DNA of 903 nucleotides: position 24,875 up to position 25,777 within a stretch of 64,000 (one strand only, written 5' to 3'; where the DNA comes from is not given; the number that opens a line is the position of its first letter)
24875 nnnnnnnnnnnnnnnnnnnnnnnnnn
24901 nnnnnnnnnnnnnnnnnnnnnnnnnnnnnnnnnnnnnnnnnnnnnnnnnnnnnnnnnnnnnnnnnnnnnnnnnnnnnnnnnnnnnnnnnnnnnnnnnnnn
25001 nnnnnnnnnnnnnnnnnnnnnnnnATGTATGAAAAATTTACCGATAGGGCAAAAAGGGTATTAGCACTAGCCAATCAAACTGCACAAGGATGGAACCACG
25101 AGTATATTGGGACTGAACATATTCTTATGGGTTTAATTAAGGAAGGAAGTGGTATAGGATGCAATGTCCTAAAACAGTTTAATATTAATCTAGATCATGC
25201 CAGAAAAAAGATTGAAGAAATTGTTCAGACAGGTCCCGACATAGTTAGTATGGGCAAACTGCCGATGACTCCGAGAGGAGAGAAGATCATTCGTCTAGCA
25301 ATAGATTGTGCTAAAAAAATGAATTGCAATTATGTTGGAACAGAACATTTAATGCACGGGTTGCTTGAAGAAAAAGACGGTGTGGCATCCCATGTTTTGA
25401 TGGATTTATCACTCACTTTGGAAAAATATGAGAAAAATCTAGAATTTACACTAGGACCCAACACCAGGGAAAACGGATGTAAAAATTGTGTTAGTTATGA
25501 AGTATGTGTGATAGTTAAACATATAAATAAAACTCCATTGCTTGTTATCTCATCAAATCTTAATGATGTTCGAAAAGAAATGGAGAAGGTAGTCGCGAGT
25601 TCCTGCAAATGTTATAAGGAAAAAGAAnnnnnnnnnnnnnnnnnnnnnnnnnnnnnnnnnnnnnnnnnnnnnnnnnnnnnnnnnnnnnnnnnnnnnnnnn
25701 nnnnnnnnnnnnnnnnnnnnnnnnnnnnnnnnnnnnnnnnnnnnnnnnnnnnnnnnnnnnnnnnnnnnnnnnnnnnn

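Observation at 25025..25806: Stand-alone ClpC-type N-domain protein followed by a prepilin-like peptide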

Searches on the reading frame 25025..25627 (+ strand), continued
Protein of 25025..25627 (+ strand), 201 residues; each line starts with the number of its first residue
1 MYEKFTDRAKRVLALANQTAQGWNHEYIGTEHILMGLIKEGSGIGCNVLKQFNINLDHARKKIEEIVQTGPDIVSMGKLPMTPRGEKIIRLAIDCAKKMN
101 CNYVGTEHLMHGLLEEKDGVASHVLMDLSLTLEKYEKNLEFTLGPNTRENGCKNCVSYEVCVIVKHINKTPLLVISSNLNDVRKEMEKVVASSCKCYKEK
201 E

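Call 35: find_related_loci(query=A2, collection=genome_contigs, flank=3000)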
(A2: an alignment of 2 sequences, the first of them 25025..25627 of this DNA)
Query A2 (201 aa) in genome_contigs; peptide patterns used: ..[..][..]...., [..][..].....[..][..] (x = any residue, [..] = any of these).
600 stretches matched a pattern (row limit reached: there are more); 588 encode a relative of the query (tblastn E <= 1e-3); the best 80 are kept; 80 distinct loci.
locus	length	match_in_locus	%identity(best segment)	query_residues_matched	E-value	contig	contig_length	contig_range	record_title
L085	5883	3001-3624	47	1-198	7e-58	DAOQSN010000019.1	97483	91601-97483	MAG TPA_asm: Phycisphaerae bacterium isolate AMR_MDS_1165 NODE_251_length_97483_cov_11.290481, whole genome shotgun sequ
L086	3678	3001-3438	58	1-146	1e-57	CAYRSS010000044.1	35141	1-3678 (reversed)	MAG TPA_asm: uncultured Phycisphaeraceae bacterium isolate SRP329715_co1_283 genome assembly, contig: NODE_1646_length_3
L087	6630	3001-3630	46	1-198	2e-57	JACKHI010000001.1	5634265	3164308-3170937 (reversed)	MAG: Phycisphaerales bacterium isolate HK-STAS-PLAN-14 HK-STAS-PLAN-14_1, whole genome shotgun sequence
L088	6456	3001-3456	58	1-150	6e-57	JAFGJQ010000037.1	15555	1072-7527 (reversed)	MAG: Phycisphaerae bacterium isolate Zod_Metabat.286 k87_1325228, whole genome shotgun sequence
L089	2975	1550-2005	58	1-150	4e-57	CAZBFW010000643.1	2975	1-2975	MAG TPA_asm: uncultured Phycisphaeraceae bacterium isolate binchicken_co43_71 genome assembly, contig: NODE_55092_length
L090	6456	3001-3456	58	1-150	5e-57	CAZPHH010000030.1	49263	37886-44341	MAG TPA_asm: uncultured Phycisphaeraceae bacterium isolate SRP241326_co4_311 genome assembly, contig: NODE_1121_length_4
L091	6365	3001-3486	56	1-154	4e-57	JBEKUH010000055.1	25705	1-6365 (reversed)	MAG: Tepidisphaeraceae bacterium isolate SPRUCE 577 SPRUCE_577_55, whole genome shotgun sequence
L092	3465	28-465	59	1-144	6e-57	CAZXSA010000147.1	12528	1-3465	MAG TPA_asm: uncultured Planctomycetales bacterium isolate SRP278314_co1_167 genome assembly, contig: NODE_6263_length_1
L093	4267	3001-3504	53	1-173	4e-57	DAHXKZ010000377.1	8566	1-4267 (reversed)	MAG TPA_asm: Phycisphaerales bacterium isolate clean1584 k141_64584, whole genome shotgun sequence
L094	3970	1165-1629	57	1-151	4e-57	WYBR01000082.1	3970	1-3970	MAG: Vicinamibacteraceae bacterium isolate PLA1 k127_385772, whole genome shotgun sequence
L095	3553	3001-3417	61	1-134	6e-57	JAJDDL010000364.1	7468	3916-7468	MAG: Phycisphaerales bacterium isolate OFTM188 OFTM188_363, whole genome shotgun sequence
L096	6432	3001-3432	59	1-144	6e-57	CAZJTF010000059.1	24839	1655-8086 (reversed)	MAG TPA_asm: uncultured Planctomycetales bacterium isolate binchicken_co235_68 genome assembly, contig: NODE_4916_length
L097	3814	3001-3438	59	1-144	1e-56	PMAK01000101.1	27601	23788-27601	MAG: Phycisphaerales bacterium isolate palsa_1353 73.20120700_P2D.26_contig_15288, whole genome shotgun sequence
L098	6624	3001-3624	45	1-198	8e-57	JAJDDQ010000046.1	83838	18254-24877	MAG: Phycisphaerae bacterium isolate OFTM258 OFTM258_45, whole genome shotgun sequence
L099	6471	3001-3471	59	1-144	8e-57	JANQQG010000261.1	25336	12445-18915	MAG: Phycisphaerales bacterium isolate IP29b_bin.20 k99_3206658, whole genome shotgun sequence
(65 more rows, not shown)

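Call 47: search_protein_families(library=pfam, proteins=[L012:4004-4636:+, L012:4994-5803:+], max_evalue=1)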
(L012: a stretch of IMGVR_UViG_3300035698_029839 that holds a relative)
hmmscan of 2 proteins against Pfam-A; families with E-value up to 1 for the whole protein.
L012:4004-4636:+ (211 aa): 1 family
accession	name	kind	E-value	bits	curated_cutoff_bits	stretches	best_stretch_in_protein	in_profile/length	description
PF02861.25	Clp_N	-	1.7e-35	121.4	20.7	2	91-143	1-53/53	Clp amino terminal domain, pathogenicity island component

L012:4994-5803:+ (270 aa): 0 families

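Call 64: get_annotated_region(hit=H1, flank=3000)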
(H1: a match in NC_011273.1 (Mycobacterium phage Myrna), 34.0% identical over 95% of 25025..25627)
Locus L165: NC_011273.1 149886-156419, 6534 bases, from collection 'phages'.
description: Mycobacterium phage Myrna, complete genome.
organism: Mycobacterium phage Myrna (NCBI taxid 546805)
taxonomy: Viruses; Duplodnaviria; Heunggongvirae; Uroviricota; Caudoviricetes; Ceeclamvirinae; Myrnavirus; Myrnavirus myrna
host: Mycobacterium smegmatis str. MC2 155; source: -; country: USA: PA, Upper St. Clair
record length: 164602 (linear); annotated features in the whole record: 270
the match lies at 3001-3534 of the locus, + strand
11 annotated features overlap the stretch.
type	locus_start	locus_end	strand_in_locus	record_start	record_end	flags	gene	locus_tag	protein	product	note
CDS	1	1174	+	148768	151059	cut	246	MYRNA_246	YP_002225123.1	gp246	-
CDS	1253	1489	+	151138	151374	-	247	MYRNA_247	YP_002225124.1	gp247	-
CDS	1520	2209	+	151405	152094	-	248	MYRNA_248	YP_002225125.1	gp248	-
CDS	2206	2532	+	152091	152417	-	249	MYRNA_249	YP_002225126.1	gp249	-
CDS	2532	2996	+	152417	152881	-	250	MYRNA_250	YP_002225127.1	HNH endonuclease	-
CDS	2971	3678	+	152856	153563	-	251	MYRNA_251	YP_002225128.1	gp251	ATP protease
CDS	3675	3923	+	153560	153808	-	252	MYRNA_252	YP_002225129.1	gp252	-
CDS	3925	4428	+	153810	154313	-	253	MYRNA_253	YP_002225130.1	gp253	-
CDS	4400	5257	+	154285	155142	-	254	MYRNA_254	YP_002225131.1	gp254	-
CDS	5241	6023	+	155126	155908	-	255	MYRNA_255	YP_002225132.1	metallo-phosphoesterase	-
CDS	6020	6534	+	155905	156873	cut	256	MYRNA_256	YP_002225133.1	ribonucleotide reductase class Ia beta subunit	ribonucleotide reductase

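Call 65: search_solved_structures(query=L165:2971-3675:+, show_alignments=1, max_evalue=0.00001)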
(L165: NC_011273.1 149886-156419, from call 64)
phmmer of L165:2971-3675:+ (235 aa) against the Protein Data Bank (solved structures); distinct sequences matched with E-value up to 0.00001: 40.
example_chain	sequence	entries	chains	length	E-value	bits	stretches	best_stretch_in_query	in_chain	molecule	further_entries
7aa4_A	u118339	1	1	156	1.3e-73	250.6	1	11-160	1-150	Negative regulator of genetic competence ClpC/mecB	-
6cn8_A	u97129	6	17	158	2.8e-73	249.5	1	11-159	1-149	ATP-dependent Clp protease ATP-binding subunit ClpC1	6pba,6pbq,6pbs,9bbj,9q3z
3wdb_A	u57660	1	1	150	3.7e-73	249.1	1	11-155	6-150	Probable ATP-dependent Clp protease ATP-binding subunit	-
9din_A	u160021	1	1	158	3.9e-73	249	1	12-159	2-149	ATP-dependent Clp protease ATP-binding subunit ClpC1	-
8xqu_A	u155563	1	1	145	5.3e-73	248.6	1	11-155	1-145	ATP-dependent Clp protease ATP-binding subunit ClpC1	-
3wdc_A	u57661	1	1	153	5.3e-73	248.6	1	11-155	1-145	Probable ATP-dependent Clp protease ATP-binding subunit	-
3wdd_A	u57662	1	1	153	1.4e-72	247.2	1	12-155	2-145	Probable ATP-dependent Clp protease ATP-binding subunit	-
3wde_A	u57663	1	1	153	1.6e-72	247.1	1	11-155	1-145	Probable ATP-dependent Clp protease ATP-binding subunit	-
8a8u_A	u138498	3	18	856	1.6e-72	247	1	11-160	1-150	ATP-dependent Clp protease ATP-binding subunit ClpC1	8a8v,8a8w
9q5p_A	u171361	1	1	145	2.2e-72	246.6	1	11-155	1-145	ATP-dependent Clp protease ATP-binding subunit ClpC1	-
8b9u_A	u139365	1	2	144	6e-72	245.1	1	11-154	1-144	ATP-dependent Clp protease ATP-binding subunit ClpC1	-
6ucr_A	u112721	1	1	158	9.5e-72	244.5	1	11-159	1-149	Negative regulator of genetic competence ClpC/mecB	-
8ibp_A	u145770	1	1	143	6.6e-71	241.7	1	11-153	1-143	Negative regulator of genetic competence ClpC/mecB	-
8ibo_A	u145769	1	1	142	1.1e-70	241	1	11-152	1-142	Negative regulator of genetic competence ClpC/mecB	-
3fh2_A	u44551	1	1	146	4.9e-67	229.1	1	10-154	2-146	PROBABLE ATP-DEPENDENT PROTEASE (HEAT SHOCK PROTEIN)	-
4y0b_A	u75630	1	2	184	3.9e-09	39.8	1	13-159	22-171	Double Clp-N motif protein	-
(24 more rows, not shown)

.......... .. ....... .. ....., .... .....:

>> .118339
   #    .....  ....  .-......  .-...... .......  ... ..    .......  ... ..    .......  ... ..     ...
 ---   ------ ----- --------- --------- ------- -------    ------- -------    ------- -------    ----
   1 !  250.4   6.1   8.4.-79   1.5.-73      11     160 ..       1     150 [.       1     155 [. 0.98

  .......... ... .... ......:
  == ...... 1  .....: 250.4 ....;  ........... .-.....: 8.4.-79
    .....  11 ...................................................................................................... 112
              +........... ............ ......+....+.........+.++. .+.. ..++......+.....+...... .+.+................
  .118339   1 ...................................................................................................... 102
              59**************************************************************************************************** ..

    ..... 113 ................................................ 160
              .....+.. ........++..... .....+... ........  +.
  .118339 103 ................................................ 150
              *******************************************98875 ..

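Call 75: search_protein_families(library=pfam, alignment_id=A8, max_evalue=0.00001)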
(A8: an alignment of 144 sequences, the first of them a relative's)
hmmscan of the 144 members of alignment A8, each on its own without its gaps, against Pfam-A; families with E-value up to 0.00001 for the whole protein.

A. member 1, L085:776-2581:- (602 aa): 0 families

B. families by the number of members that match (of 144 scanned): 97 families (the first 25 are shown)
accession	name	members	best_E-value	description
PF09335.16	VTT_dom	7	6.8e-22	VTT domain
PF00005.33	ABC_tran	4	8.3e-31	ABC transporter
PF06144.19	DNA_pol3_delta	4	1.1e-07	DNA polymerase III, delta subunit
PF14559.12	TPR_19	3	3.6e-12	Tetratricopeptide repeat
PF00749.27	tRNA-synt_1c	2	1.8e-83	tRNA synthetases class I (E and Q), catalytic domain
PF01261.30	AP_endonuc_2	2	3.2e-49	Xylose isomerase-like TIM barrel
PF22698.1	Semialdhyde_dhC_1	2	6e-49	Semialdehyde dehydrogenase, dimerisation domain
PF02861.25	Clp_N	2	1.5e-38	Clp amino terminal domain, pathogenicity island component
PF04350.18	PilO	2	1.2e-21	Pilus assembly protein, PilO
PF03061.28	4HBT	2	7.6e-19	Thioesterase superfamily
PF02774.23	Semialdhyde_dhC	2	4.1e-15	Semialdehyde dehydrogenase, dimerisation domain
PF13431.12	TPR_17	2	1.1e-14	Tetratricopeptide repeat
PF05137.18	PilN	2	6.7e-07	Fimbrial assembly protein (PilN)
PF03030.21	H_PPase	1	1.2e-255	Inorganic H+ pyrophosphatase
PF00171.27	Aldedh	1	2.8e-151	Aldehyde dehydrogenase family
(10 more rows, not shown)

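Call 80: search_protein_families(library=pfam, alignment_id=A9, max_evalue=0.001)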
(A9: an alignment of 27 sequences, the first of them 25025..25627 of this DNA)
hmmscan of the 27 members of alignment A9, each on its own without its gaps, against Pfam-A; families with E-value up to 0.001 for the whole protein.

A. member 1, window:25025-25627:+ (201 aa): 1 family
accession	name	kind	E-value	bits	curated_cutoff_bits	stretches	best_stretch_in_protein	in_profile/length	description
PF02861.25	Clp_N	-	1.2e-29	102.6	20.7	2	19-67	4-52/53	Clp amino terminal domain, pathogenicity island component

B. families by the number of members that match (of 27 scanned): 3 families
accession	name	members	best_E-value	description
PF02861.25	Clp_N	27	1.1e-35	Clp amino terminal domain, pathogenicity island component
PF13328.12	HD_4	2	4.3e-11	HD domain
PF01966.28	HD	1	0.00042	HD domain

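Call 81: fold_search(model_id=the predicted structure, library=pdb)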
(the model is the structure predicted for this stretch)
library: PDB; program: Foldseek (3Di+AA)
matches with E <= 10: 221; with E <= 0.001: 95
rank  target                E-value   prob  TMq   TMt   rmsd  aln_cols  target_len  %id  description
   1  6ucr                  1.4e-11  1.00  0.69  0.89   2.9       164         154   37  Structure of ClpC1-NTD L92S L96P (released 2020-05-13)
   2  6pbs_A                3.2e-11  1.00  0.69  0.95   1.2       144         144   42  Structure of ClpC1-NTD in complex with Ecumicin (released 2020-05-13)
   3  6pbs_B                3.4e-11  1.00  0.68  0.94   1.1       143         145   43  Structure of ClpC1-NTD in complex with Ecumicin (released 2020-05-13)
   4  9a66_A                3.4e-11  1.00  0.67  0.17  15.3       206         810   32  Integrative model of CLPC-CLPP by crosslinking MS and deep learning (released 2024-09-18)
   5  7aa4_A                6.5e-11  1.00  0.69  0.88   2.8       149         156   42  Structure of ClpC1-NTD bound to a CymA analogue (released 2021-08-11)
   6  6pbs_G                7.2e-11  1.00  0.67  0.91   1.6       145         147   42  Structure of ClpC1-NTD in complex with Ecumicin (released 2020-05-13)
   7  6pbs_I                1.1e-10  1.00  0.67  0.91   1.6       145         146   42  Structure of ClpC1-NTD in complex with Ecumicin (released 2020-05-13)
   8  2k77_MODEL_1_A        4.7e-10  1.00  0.66  0.91   1.8       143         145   40  NMR solution structure of the Bacillus subtilis ClpC N-domain (released 2009-04-28)
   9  8ibp_A                4.9e-10  1.00  0.65  0.89   1.7       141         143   42  Crystal structure of Mycobacterium tuberculosis R21K ClpC1 N-terminal domain in complex with Lassomycin (released 2023-09-20)
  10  8b9u_A                5.2e-10  1.00  0.63  0.88   1.8       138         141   43  Structure of ClpC1 NTD from Mycobacterium tuberculosis (released 2023-07-05)
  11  3wdb                  6.0e-10  1.00  0.65  0.86   2.0       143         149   42  N-terminal domain of Mycobacterium tuberculosis ClpC1 (released 2013-09-18)
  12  3wdd_A                7.4e-10  1.00  0.64  0.86   2.0       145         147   41  Mutant N-terminal domain of Mycobacterium tuberculosis ClpC1, F2Y, bound to Cyclomarin A (released 2013-09-18)
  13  8b3s_Z                1.2e-09  1.00  0.66  0.90   1.2       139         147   40  Structure of YjbA in complex with ClpC N-terminal Domain (released 2023-12-27)
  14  8ibo_A                1.2e-09  1.00  0.62  0.86   1.7       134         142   43  Crystal structure of Wild-Type Mycobacterium tuberculosis ClpC1 N-terminal domain in complex with Lassomycin (released 2023-09-20)
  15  9din_A                1.4e-09  1.00  0.64  0.88   1.8       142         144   42  Structure of ClpC1 N-terminal Domain complexed with semi-synthetic Rufomycin analog (released 2025-04-16)
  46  4y0b_A                7.7e-07  1.00  0.59  0.83   2.3       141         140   25  The structure of Arabidopsis ClpT1 (released 2015-05-13)
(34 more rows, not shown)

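Call 85: search_protein_families(library=phrogs, proteins=[window:25025-25627:+], max_evalue=0.01)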
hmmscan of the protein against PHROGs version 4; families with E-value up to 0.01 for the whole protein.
window:25025-25627:+ (201 aa): 2 families
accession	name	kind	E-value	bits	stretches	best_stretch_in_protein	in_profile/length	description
phrog_35667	-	unknown function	1.4e-33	117.4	1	1-137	11-146/235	-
phrog_4871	-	other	2.7e-06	27.1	1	4-150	7-153/764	ATP-dependent protease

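Call 89: search_protein_families(library=padloc, proteins=[window:25025-25627:+], max_evalue=0.01)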
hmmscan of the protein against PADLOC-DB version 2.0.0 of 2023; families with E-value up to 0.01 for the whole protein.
window:25025-25627:+ (201 aa): 0 families

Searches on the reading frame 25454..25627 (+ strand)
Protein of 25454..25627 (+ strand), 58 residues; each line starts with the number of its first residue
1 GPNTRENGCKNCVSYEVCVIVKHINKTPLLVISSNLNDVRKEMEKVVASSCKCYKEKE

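Call 47: search_protein_families(library=pfam, proteins=[window:25454-25627:+], max_evalue=1)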
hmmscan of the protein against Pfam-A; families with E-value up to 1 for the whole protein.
seq(58 aa): 0 families
